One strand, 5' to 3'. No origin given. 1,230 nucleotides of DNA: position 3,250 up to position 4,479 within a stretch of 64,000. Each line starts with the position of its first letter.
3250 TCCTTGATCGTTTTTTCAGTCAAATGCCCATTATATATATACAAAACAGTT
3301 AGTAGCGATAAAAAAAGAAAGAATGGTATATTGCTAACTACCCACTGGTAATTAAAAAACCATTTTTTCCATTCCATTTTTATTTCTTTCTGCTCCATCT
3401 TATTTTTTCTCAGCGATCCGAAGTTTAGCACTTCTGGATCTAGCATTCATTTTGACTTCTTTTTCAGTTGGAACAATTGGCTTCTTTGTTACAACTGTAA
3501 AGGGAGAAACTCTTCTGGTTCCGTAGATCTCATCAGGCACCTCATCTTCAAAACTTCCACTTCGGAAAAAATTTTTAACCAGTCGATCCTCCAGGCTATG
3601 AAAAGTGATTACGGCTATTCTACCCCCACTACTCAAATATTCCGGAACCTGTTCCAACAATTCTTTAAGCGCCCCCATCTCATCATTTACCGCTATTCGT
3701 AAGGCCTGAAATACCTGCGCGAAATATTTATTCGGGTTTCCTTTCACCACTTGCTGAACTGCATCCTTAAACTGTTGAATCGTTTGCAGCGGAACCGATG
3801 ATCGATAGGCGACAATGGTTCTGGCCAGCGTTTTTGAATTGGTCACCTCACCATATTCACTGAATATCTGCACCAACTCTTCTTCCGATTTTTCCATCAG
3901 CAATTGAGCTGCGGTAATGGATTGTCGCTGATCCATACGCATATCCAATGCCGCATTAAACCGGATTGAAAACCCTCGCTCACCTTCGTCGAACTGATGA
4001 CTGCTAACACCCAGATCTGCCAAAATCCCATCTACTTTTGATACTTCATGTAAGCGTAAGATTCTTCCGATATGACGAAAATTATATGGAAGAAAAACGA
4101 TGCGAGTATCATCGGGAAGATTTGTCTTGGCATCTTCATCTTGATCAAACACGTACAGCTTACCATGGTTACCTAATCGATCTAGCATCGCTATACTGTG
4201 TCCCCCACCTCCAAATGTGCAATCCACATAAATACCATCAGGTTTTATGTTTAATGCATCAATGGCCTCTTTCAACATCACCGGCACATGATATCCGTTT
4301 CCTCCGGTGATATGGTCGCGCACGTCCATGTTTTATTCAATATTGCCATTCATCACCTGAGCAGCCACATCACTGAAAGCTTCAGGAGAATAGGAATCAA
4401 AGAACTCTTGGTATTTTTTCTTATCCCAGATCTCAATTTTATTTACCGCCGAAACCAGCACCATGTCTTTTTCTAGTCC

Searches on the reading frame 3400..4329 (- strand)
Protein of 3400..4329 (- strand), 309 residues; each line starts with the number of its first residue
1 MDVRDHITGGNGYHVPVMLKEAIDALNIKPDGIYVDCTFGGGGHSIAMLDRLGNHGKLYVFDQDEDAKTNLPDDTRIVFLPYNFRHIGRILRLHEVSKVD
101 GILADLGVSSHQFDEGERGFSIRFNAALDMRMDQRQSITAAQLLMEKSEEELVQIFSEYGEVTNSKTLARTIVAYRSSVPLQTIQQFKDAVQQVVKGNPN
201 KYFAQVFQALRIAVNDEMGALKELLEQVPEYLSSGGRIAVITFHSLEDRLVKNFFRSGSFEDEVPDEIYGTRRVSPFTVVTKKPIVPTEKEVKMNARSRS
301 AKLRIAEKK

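Call 64: find_encoding_contigs(protein=window:3400-4329:-, flank=10000, max_places=1)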
Protein window:3400-4329:- (309 aa): 2 contigs read that carry it; 1 place shown.
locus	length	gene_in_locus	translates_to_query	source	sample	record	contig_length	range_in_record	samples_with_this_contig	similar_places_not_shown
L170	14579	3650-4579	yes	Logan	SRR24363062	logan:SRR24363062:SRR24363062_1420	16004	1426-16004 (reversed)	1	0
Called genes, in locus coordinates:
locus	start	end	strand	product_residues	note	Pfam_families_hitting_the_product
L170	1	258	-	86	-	?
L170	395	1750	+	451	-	PF00512:HisKA, PF02518:HATPase_c, PF14501:HATPase_c_5 (weak)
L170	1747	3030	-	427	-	PF02547:Queuosine_synth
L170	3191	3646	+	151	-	PF02381:MraZ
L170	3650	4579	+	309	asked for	PF01795:Methyltransf_5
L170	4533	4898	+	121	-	PF19579:FtsL_2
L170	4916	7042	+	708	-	PF03717:PBP_dimer, PF00905:Transpeptidase, PF03793:PASTA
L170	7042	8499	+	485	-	PF01225:Mur_ligase, PF08245:Mur_ligase_M, PF02875:Mur_ligase_C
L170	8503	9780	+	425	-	PF10555:MraY_sig1 (faint), PF00953:Glycos_transf_4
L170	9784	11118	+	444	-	PF21377:MurD_N, PF21799:MurD-like_N, PF08245:Mur_ligase_M, PF02875:Mur_ligase_C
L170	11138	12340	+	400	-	PF01098:FTSW_RODA_SPOVE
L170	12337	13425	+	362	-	PF03033:Glyco_transf_28, PF04101:Glyco_tran_28_C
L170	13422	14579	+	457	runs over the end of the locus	PF01225:Mur_ligase, PF08245:Mur_ligase_M, PF02875:Mur_ligase_C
